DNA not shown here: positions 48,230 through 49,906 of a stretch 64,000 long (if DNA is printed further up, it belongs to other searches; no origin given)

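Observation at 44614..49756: Slam/DUF560-like outer-membrane protein next to a LapG-type protease, a barrel-tailed secreted protein and an L,D-transpeptidase: candidate protease-gated type XI secretion module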

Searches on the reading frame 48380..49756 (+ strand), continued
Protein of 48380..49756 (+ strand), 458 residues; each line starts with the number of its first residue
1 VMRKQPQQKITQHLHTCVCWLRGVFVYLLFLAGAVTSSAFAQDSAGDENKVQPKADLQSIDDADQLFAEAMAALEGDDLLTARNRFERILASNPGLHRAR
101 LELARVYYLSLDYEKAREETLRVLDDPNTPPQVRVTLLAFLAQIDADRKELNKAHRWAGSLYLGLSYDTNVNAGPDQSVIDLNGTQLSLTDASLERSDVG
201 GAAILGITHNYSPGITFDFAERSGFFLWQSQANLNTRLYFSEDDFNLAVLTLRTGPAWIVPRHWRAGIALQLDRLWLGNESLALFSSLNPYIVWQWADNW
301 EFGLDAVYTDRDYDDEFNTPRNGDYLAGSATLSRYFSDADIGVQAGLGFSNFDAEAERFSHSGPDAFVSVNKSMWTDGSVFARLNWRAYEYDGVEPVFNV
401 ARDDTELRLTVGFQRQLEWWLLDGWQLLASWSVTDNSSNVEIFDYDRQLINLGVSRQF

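Call 68: search_protein_families(library=pfam, alignment_id=A3, max_evalue=0.001)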
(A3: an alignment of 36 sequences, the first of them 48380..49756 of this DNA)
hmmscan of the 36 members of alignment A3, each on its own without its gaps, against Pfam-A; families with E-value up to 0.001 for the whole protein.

A. member 1, window:48380-49756:+ (458 aa): 5 families
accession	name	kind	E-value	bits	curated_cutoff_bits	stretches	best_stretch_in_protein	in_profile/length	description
PF11059.14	DUF2860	-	1.9e-10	40.9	22.9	1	301-454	135-291/294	Protein of unknown function (DUF2860)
PF14559.12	TPR_19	-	1.3e-05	25.9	25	1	75-133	3-61/68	Tetratricopeptide repeat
PF13432.12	TPR_16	-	1.9e-05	25.4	32.7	1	67-124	1-57/65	Tetratricopeptide repeat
PF04575.19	SlipAM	-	3.2e-05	24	22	1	157-458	1-288/288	Surface lipoprotein assembly modifier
PF24575.1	TPR_Slam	-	9e-05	23.3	35.2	1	66-119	50-103/104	Surface lipoprotein assembly modifier, N-terminal TPR repeats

B. families by the number of members that match (of 36 scanned): 12 families
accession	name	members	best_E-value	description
PF14559.12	TPR_19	33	4.8e-09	Tetratricopeptide repeat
PF13432.12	TPR_16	27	2e-08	Tetratricopeptide repeat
PF25060.1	ARM_TT21_2nd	27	9.7e-07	Tetratricopeptide repeat protein 21 second ARM domain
PF11059.14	DUF2860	25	2.1e-12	Protein of unknown function (DUF2860)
PF04575.19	SlipAM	23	9.4e-09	Surface lipoprotein assembly modifier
PF24575.1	TPR_Slam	18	6.4e-07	Surface lipoprotein assembly modifier, N-terminal TPR repeats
PF20225.4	DUF6584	13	4.4e-06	Family of unknown function (DUF6584)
PF13505.12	OMP_b-brl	10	2.2e-06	Outer membrane protein beta-barrel domain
PF09976.15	TPR_21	2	0.00069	Tetratricopeptide repeat-like domain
PF13428.12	TPR_14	2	0.00078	Tetratricopeptide repeat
PF21012.3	DUF6850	1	2e-06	Family of unknown function (DUF6850)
PF13525.12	YfiO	1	0.0002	Outer membrane lipoprotein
